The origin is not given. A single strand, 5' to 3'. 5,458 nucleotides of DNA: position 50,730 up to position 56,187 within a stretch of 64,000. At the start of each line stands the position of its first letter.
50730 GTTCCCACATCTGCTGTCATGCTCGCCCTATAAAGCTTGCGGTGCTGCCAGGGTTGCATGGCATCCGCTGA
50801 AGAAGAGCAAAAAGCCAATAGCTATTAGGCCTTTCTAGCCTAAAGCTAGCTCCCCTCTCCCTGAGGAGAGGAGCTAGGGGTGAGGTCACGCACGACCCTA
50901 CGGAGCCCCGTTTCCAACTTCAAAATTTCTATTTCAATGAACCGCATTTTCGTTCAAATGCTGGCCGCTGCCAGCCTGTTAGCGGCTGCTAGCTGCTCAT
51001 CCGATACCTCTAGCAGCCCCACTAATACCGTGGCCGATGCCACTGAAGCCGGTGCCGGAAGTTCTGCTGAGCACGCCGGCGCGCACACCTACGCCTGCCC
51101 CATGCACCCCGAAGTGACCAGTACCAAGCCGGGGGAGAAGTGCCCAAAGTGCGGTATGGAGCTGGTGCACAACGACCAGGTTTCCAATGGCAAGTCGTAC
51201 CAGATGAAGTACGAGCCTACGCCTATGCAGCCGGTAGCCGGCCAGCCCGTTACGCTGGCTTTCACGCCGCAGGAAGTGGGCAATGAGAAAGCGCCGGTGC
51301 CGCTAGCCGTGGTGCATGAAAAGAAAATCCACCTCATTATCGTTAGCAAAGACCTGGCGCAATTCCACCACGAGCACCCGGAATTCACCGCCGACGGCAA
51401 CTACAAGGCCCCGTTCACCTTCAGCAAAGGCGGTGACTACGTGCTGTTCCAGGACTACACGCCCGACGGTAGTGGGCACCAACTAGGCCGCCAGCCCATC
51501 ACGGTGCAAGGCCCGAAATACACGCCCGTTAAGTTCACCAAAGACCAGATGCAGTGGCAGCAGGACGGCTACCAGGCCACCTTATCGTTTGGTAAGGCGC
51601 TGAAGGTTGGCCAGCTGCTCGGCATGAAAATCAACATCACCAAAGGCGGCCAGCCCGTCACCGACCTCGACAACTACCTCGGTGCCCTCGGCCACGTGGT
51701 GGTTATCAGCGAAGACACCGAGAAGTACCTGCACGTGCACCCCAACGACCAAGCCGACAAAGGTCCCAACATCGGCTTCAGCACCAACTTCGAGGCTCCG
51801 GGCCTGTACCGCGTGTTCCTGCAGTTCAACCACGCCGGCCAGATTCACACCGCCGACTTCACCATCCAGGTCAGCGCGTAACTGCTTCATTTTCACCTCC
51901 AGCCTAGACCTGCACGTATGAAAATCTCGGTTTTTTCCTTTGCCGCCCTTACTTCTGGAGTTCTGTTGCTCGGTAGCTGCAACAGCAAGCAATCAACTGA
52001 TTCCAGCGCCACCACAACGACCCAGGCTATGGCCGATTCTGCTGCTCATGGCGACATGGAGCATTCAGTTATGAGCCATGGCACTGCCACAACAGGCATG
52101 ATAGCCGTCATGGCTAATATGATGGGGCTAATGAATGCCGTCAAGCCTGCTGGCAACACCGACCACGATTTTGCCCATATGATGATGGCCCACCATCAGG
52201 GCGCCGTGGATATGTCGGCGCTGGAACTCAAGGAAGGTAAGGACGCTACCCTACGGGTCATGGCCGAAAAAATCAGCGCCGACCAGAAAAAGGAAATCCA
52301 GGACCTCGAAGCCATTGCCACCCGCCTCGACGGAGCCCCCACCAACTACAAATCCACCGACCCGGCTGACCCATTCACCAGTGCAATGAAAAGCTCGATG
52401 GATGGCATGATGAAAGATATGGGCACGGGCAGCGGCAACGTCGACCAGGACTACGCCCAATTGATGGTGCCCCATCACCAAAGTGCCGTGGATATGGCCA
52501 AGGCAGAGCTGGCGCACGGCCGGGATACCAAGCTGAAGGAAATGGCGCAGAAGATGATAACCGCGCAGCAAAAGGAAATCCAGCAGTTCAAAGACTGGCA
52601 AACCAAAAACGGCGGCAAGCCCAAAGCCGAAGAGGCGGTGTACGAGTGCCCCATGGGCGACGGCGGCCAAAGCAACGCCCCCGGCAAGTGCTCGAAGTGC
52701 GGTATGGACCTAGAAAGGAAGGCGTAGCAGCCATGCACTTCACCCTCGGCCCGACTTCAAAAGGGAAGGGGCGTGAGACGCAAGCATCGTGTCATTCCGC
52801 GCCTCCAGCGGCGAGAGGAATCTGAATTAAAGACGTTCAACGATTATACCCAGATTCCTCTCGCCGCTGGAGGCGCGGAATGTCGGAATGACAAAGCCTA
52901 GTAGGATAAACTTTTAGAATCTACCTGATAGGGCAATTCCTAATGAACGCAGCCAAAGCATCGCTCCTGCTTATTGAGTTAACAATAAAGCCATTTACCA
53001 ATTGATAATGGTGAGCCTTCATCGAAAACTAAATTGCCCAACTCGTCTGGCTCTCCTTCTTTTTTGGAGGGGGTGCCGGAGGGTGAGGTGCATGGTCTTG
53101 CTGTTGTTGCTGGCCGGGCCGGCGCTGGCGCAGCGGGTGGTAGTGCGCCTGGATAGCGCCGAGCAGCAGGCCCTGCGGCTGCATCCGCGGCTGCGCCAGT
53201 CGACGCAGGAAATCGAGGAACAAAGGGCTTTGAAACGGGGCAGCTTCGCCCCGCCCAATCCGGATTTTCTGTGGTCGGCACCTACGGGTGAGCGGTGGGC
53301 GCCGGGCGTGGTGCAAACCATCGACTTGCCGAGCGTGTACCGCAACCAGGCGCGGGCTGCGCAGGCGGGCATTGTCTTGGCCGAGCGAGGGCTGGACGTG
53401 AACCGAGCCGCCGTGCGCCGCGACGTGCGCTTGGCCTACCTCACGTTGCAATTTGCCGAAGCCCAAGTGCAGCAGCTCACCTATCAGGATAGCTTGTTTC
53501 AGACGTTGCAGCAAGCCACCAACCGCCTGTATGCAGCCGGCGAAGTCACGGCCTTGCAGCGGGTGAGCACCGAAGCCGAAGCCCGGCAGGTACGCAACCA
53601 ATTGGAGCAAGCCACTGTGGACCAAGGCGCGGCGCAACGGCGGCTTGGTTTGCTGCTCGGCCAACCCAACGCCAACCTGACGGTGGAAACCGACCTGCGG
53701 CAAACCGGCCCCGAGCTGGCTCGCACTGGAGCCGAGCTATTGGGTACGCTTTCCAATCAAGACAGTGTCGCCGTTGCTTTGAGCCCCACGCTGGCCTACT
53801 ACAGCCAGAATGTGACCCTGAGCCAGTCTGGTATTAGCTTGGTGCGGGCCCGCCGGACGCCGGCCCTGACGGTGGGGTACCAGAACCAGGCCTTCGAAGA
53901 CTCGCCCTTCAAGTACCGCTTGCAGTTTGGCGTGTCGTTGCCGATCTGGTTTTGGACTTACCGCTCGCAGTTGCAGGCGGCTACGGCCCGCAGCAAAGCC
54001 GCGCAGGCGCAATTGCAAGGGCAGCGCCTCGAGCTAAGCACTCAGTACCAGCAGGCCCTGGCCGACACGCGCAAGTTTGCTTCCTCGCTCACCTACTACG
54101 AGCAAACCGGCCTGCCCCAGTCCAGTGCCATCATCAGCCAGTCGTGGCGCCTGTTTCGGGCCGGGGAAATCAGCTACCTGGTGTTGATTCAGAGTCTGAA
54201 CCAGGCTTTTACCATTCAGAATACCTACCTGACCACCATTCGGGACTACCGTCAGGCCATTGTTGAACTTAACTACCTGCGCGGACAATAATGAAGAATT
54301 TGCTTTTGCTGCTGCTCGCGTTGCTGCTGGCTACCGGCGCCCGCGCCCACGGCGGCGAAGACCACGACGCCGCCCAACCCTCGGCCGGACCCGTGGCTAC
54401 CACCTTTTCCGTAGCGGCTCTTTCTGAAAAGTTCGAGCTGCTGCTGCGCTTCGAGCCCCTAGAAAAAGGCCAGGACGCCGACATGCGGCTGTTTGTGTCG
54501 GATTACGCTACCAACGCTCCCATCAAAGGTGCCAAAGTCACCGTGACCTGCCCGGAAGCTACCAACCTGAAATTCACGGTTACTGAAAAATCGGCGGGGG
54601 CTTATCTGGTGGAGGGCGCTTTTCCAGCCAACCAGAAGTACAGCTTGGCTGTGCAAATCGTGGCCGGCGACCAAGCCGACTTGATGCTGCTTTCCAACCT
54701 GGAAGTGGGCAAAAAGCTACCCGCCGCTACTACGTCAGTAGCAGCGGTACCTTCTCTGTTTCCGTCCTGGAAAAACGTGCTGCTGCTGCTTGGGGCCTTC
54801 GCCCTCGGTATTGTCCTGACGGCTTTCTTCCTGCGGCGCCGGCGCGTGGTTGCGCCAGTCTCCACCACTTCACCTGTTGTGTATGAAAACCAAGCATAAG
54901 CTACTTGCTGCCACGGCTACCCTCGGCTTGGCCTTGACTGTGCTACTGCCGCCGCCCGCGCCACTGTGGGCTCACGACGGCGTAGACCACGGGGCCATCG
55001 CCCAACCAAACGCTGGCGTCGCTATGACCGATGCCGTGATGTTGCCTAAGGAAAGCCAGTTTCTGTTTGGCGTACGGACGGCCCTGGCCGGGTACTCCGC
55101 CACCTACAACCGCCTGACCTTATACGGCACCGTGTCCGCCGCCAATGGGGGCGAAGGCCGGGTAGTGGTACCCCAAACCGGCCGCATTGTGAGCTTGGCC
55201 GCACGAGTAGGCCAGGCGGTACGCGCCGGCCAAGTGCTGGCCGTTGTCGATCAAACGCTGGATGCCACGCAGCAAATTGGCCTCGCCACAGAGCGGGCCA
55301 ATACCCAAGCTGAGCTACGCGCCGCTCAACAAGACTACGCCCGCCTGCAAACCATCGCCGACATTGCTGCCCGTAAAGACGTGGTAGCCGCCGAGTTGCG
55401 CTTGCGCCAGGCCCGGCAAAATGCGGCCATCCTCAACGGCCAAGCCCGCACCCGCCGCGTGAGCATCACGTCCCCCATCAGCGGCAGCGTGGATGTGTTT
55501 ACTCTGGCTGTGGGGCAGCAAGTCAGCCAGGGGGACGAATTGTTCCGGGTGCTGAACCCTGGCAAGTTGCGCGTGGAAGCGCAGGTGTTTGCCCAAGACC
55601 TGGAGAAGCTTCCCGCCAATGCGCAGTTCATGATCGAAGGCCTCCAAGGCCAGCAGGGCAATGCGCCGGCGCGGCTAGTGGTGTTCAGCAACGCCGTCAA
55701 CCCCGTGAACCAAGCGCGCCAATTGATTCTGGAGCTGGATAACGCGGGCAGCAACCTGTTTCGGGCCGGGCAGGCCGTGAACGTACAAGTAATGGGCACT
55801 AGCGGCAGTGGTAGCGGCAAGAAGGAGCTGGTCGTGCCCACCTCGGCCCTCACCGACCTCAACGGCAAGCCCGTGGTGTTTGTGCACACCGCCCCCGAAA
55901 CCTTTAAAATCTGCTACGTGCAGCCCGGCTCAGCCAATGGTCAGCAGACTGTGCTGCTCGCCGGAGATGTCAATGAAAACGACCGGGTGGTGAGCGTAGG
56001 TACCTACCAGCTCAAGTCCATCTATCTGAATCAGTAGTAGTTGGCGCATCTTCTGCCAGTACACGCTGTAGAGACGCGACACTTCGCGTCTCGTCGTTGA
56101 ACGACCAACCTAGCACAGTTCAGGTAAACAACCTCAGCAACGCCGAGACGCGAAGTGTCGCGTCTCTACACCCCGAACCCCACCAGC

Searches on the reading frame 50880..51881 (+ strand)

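Call 34: search_protein_families(library=pfam, proteins=[window:50880-51881:+], max_evalue=0.00001)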
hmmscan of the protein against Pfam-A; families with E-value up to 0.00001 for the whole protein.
window:50880-51881:+ (333 aa): 1 family
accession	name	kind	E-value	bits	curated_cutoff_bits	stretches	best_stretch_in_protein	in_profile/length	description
PF19335.5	HMBD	-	3.1e-14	53.1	23.6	1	71-98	2-28/28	Heavy metal binding domain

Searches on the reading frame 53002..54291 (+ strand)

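Call 34: search_protein_families(library=pfam, proteins=[window:53002-54291:+], max_evalue=0.00001)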
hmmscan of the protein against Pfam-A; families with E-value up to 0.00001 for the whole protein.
window:53002-54291:+ (429 aa): 1 family
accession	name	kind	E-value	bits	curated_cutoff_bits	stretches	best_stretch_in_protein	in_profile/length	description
PF02321.23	OEP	-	3.7e-27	95.8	22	2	253-426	2-185/187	Outer membrane efflux protein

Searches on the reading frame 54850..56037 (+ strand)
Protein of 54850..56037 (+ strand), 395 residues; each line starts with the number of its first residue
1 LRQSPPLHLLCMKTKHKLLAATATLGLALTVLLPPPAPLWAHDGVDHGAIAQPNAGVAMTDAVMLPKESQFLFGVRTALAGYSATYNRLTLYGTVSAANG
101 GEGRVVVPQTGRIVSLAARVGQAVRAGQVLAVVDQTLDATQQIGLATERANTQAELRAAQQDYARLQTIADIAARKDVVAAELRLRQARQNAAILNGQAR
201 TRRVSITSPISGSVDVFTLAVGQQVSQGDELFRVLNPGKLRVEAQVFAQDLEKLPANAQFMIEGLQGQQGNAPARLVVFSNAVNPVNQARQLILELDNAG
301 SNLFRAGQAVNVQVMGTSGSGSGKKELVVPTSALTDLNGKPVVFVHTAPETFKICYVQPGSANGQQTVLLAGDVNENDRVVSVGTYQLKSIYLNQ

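Call 34: search_protein_families(library=pfam, proteins=[window:54850-56037:+], max_evalue=0.00001)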
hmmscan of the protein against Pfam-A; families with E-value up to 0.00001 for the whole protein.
window:54850-56037:+ (395 aa): 2 families
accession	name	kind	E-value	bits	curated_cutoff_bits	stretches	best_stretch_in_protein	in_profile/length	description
PF13437.12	HlyD_3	-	2.6e-15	57.5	22.2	1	206-299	2-96/106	HlyD family secretion protein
PF16576.10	HlyD_D23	-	6.9e-15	55.4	30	1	88-303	5-208/214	Barrel-sandwich domain of CusB or HlyD membrane-fusion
